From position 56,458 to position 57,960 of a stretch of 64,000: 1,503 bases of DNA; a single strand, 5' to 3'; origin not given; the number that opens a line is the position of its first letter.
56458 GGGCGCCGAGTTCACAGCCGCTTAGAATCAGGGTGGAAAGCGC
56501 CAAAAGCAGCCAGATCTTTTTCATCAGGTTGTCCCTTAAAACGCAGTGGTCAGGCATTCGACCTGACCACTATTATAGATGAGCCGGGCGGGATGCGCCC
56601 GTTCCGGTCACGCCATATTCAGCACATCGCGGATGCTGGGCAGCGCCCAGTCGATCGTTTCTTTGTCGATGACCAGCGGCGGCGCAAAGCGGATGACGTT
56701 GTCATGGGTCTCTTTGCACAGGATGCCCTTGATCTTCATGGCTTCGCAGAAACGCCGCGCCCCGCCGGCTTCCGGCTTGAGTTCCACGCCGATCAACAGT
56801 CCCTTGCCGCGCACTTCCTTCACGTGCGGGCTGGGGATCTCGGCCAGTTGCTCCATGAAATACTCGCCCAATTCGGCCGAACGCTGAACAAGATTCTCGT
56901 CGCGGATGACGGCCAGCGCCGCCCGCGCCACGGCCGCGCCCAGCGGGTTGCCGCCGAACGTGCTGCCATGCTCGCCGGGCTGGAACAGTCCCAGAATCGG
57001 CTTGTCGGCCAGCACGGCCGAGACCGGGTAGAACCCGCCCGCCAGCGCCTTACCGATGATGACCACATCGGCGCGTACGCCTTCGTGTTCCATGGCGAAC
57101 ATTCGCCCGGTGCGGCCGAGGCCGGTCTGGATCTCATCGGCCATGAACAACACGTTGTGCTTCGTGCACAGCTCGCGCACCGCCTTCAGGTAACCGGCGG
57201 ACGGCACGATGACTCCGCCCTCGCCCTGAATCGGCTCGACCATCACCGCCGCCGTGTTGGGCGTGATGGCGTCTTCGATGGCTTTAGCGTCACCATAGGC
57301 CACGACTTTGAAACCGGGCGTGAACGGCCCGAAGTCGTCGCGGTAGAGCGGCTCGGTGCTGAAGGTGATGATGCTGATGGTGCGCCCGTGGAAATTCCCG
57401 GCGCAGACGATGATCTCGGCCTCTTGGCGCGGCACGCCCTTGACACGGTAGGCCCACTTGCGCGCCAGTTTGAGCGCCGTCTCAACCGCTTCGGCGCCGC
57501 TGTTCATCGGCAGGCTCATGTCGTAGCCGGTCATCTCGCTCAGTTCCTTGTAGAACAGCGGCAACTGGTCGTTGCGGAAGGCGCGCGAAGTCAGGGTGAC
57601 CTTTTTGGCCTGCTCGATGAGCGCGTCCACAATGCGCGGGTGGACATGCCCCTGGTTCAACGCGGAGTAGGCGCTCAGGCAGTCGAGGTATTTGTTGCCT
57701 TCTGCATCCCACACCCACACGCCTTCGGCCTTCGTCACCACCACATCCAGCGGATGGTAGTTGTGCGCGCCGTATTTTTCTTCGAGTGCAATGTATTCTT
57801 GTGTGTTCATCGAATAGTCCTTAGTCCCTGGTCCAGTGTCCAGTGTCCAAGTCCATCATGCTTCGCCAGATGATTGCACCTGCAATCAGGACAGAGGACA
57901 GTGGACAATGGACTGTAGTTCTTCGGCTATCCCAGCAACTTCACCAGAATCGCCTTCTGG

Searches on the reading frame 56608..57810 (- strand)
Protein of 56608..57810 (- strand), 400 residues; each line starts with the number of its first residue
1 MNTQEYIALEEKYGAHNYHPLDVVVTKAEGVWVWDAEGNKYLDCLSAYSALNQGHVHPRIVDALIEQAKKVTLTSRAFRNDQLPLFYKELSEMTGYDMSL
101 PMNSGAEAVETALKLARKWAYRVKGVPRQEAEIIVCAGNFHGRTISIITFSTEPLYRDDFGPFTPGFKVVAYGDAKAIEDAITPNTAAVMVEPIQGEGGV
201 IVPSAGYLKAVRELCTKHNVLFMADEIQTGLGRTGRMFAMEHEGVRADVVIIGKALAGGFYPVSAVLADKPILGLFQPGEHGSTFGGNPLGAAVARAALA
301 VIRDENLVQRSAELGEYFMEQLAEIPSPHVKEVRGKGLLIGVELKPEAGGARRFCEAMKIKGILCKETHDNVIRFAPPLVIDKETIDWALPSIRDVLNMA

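Call 97: find_homologous_proteins(query=window:56608-57810:-, max_evalue=1e-60)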
Query window:56608-57810:- (400 aa): 8000 proteins with E <= 1e-60 among 8000 candidates; the best 120 are listed.
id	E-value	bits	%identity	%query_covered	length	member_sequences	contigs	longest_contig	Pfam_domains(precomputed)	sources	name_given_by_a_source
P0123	2.8e-268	907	100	100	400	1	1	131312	PF00202.28,PF01041.24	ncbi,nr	ncbi:MAG: ornithine--oxo-acid transaminase [Chloroflexi bacterium]|nr:ornithine--oxo-acid transamina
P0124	9.6e-255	862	94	100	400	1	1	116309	PF00202.28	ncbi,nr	ncbi:MAG: ornithine--oxo-acid transaminase [Anaerolineae bacterium]|nr:MAG: ornithine--oxo-acid tran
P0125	2.1e-252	855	93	100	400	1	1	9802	PF00202.28,PF01041.24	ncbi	-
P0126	2.6e-251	851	93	100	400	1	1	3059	PF00202.28,PF01041.24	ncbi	-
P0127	5.1e-231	784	85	100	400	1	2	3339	PF00202.28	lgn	-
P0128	5.2e-231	784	85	100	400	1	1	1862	PF00202.28,PF01041.24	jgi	jgi:ornithine--oxo-acid transaminase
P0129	7.7e-231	784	85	100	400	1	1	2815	PF00155.28,PF00202.28,PF01041.24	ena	-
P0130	9.8e-231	783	85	100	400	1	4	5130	PF00202.28,PF01041.24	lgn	-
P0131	1.1e-230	783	85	100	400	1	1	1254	PF00202.28,PF01041.24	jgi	jgi:ornithine--oxo-acid transaminase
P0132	1.1e-230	783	85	100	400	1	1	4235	PF00155.28,PF00202.28,PF01212.28,PF01041.24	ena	-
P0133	1.8e-230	783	85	100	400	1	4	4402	PF00202.28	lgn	-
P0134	2.6e-230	782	85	100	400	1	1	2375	PF00202.28,PF01041.24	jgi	jgi:ornithine--oxo-acid transaminase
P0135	4.2e-230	781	85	100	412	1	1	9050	PF00202.28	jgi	jgi:ornithine--oxo-acid transaminase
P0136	4.8e-230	781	84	100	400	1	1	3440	PF00202.28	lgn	-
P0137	4.8e-230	781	85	100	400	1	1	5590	PF00202.28,PF01041.24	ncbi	-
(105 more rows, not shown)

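Call 99: find_encoding_contigs(protein=P0124, flank=10000, max_places=2)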
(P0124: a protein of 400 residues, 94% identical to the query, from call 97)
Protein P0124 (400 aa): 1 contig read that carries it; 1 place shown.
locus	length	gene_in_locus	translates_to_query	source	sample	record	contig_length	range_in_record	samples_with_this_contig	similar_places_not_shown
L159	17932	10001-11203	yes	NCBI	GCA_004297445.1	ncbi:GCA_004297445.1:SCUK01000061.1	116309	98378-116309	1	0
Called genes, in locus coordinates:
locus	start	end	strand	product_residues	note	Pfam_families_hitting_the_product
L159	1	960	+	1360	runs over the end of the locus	PF02811:PHP, PF07733:DNA_pol3_alpha, PF17657:DNA_pol3_finger, PF14579:HHH_6, PF01336:tRNA_anti-codon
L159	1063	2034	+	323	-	PF00365:PFK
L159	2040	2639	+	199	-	-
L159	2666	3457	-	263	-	-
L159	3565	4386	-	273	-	PF01149:Fapy_DNA_glyco, PF06831:H2TH, PF06827:zf-FPG_IleRS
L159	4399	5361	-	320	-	PF13793:Pribosyltran_N, PF00156:Pribosyltran, PF14572:Pribosyl_synth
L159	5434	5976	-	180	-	PF13302:Acetyltransf_3, PF13420:Acetyltransf_4, PF00583:Acetyltransf_1, PF13508:Acetyltransf_7 (weak)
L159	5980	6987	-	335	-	PF03308:MeaB, PF02492:cobW (weak)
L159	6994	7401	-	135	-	PF02310:B12-binding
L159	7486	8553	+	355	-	PF08239:SH3_3 (weak), PF02369:Big_1 (weak), PF07210:DUF1416 (faint), PF09134:Invasin_D3 (faint), PF13620:CarboxypepD_reg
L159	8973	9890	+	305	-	PF02729:OTCace_N, PF00185:OTCace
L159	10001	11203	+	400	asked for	PF00202:Aminotran_3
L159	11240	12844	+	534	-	PF16158:N_BRCA1_IG, PF06439:3keto-disac_hyd, PF13385:Laminin_G_3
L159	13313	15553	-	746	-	PF02518:HATPase_c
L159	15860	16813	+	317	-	PF00348:polyprenyl_synt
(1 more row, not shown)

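Call 100: find_encoding_contigs(protein=P0125, flank=10000, max_places=2)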
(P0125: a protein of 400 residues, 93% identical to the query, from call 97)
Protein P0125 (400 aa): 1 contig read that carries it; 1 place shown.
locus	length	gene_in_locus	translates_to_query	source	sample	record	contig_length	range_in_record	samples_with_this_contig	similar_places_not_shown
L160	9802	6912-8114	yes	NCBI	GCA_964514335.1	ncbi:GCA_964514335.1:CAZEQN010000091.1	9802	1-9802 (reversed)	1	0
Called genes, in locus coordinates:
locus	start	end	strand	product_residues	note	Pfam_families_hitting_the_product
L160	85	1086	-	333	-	PF13793:Pribosyltran_N, PF00156:Pribosyltran, PF14572:Pribosyl_synth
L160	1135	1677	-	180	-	PF13302:Acetyltransf_3, PF13420:Acetyltransf_4, PF00583:Acetyltransf_1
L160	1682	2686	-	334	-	PF03308:MeaB, PF02492:cobW (weak)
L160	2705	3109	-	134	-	PF02310:B12-binding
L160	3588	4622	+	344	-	PF08239:SH3_3 (weak), PF09134:Invasin_D3 (faint), PF02369:Big_1 (weak), PF13620:CarboxypepD_reg (weak)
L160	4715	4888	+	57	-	-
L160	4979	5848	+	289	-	PF00685:Sulfotransfer_1, PF13469:Sulfotransfer_3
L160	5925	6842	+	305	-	PF02729:OTCace_N, PF00185:OTCace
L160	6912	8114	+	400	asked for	PF00202:Aminotran_3, PF01041:DegT_DnrJ_EryC1 (faint)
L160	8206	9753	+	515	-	PF16158:N_BRCA1_IG, PF13385:Laminin_G_3 (faint), PF06439:3keto-disac_hyd (weak)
